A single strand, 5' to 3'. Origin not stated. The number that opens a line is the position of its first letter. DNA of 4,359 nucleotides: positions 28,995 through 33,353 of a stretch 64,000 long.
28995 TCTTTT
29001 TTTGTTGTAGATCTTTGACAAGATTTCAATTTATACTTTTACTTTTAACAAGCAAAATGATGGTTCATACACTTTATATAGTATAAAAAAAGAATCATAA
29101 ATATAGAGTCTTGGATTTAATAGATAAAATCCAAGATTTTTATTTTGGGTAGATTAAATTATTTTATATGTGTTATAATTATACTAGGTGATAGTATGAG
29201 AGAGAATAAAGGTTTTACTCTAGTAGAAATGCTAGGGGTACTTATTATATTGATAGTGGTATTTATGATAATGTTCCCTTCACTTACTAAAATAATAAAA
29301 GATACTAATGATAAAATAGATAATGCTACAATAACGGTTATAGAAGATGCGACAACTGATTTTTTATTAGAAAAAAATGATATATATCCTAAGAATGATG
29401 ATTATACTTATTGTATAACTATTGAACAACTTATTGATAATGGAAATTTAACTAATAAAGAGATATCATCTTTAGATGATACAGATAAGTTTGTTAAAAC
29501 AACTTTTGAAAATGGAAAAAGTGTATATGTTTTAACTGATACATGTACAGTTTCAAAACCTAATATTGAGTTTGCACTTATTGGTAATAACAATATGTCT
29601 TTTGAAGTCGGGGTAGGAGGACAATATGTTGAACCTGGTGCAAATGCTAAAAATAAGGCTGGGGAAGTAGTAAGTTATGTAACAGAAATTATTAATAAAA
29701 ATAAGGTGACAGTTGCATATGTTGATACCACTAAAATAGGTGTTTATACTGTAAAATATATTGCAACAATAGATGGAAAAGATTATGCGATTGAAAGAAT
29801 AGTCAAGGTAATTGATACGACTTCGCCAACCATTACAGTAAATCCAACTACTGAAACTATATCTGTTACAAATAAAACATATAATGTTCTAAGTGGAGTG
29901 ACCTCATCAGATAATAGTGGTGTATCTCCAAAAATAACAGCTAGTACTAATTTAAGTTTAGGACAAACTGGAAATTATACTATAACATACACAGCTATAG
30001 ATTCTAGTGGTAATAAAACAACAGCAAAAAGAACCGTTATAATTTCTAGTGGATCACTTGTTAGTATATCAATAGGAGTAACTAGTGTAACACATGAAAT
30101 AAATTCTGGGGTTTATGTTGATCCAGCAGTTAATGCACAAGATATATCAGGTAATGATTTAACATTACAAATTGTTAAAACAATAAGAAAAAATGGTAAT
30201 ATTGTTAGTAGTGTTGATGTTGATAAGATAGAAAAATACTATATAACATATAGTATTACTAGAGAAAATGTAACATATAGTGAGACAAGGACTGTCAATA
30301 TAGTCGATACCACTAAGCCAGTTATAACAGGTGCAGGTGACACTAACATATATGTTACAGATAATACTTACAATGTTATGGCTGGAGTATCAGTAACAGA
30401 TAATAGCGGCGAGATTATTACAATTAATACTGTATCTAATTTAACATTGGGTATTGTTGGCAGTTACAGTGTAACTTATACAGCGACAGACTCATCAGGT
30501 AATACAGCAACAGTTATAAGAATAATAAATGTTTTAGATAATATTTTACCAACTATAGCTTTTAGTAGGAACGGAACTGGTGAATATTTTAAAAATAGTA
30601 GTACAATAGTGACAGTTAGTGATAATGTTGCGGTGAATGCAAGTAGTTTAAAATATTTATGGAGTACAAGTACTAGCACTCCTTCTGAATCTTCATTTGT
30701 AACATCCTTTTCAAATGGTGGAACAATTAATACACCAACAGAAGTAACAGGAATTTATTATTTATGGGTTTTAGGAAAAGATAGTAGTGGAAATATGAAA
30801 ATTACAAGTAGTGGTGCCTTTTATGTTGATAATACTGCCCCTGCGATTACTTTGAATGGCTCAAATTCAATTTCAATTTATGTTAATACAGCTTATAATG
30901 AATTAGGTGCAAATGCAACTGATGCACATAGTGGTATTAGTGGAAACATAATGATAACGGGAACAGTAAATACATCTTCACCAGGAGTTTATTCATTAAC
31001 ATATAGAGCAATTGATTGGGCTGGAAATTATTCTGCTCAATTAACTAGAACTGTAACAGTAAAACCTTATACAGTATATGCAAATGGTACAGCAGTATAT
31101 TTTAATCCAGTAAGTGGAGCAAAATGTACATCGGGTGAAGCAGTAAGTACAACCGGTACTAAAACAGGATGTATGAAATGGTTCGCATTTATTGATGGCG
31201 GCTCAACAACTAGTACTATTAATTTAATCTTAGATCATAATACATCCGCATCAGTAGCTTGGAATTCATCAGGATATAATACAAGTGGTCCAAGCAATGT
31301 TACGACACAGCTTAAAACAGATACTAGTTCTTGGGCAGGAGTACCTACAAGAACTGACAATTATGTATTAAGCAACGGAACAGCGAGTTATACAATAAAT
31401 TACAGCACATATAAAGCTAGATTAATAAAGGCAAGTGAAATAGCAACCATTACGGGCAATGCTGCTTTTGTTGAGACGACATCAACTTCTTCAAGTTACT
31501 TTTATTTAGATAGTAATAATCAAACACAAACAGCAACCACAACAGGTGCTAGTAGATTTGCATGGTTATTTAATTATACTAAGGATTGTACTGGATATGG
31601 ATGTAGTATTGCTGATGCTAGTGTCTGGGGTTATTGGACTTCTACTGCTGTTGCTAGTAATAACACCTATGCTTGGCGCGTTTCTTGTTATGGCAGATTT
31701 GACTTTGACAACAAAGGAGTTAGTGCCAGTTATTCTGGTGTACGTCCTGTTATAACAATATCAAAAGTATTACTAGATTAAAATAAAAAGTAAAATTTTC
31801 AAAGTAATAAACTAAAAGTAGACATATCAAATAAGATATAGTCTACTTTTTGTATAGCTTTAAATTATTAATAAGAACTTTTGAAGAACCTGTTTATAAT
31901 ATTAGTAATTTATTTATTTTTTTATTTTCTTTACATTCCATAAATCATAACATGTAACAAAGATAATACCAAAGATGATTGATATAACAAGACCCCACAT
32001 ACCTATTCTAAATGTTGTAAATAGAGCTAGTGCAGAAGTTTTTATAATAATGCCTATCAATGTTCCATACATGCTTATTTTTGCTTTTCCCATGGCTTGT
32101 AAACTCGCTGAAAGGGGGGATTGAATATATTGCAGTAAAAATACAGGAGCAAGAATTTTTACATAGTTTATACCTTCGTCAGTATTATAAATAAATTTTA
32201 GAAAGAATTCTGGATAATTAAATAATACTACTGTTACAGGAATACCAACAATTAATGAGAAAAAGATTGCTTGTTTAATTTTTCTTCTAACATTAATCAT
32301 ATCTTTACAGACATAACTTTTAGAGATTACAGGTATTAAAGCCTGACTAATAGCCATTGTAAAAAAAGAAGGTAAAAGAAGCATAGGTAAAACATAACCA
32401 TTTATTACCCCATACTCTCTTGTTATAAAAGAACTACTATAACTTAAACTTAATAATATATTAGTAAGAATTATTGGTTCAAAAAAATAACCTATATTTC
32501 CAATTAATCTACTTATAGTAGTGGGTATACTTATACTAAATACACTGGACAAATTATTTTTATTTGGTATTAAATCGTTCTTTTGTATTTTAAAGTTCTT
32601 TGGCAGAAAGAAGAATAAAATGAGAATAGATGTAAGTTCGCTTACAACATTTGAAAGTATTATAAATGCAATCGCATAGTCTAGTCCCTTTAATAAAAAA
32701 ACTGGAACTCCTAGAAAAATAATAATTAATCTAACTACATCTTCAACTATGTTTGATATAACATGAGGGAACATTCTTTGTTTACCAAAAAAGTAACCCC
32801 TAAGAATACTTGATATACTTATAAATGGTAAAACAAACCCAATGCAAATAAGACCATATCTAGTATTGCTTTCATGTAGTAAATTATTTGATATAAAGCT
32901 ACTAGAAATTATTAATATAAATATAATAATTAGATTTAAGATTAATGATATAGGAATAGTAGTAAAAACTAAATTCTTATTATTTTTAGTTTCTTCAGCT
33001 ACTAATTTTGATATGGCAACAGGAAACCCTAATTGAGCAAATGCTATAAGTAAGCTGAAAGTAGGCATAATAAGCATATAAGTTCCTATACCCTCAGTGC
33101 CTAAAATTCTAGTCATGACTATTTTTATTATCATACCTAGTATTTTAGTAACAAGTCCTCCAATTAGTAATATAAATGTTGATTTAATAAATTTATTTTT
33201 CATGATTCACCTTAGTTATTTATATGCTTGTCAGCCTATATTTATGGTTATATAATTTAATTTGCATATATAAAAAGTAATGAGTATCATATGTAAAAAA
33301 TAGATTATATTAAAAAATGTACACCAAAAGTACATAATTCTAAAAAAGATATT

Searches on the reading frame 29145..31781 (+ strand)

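Call 54: search_protein_families(library=pfam, proteins=[window:29145-31781:+], max_evalue=0.00001)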
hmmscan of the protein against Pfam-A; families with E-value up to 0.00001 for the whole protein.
window:29145-31781:+ (878 aa): 1 family
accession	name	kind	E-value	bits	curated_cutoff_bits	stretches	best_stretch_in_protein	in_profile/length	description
PF16403.11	Bact_surface_Ig-like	-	6.4e-42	141.9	27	4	568-639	1-71/71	Bacterial surface protein, Ig-like domain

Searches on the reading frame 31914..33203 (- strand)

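Call 54: search_protein_families(library=pfam, proteins=[window:31914-33203:-], max_evalue=0.00001)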
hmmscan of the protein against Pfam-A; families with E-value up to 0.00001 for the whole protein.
window:31914-33203:- (429 aa): 4 families
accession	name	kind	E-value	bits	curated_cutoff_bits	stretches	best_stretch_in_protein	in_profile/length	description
PF01943.22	Polysacc_synt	-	4.7e-36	125.1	28.2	1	6-295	2-272/274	Polysaccharide biosynthesis protein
PF01554.23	MatE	-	2.9e-11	43.8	24.9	1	270-388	33-155/161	MatE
PF13440.11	Polysacc_synt_3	-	1.5e-10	41.3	23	2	29-339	1-284/293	Polysaccharide biosynthesis protein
PF03023.19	MurJ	-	9.5e-06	24.9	27.4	0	274-426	242-401/451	Lipid II flippase MurJ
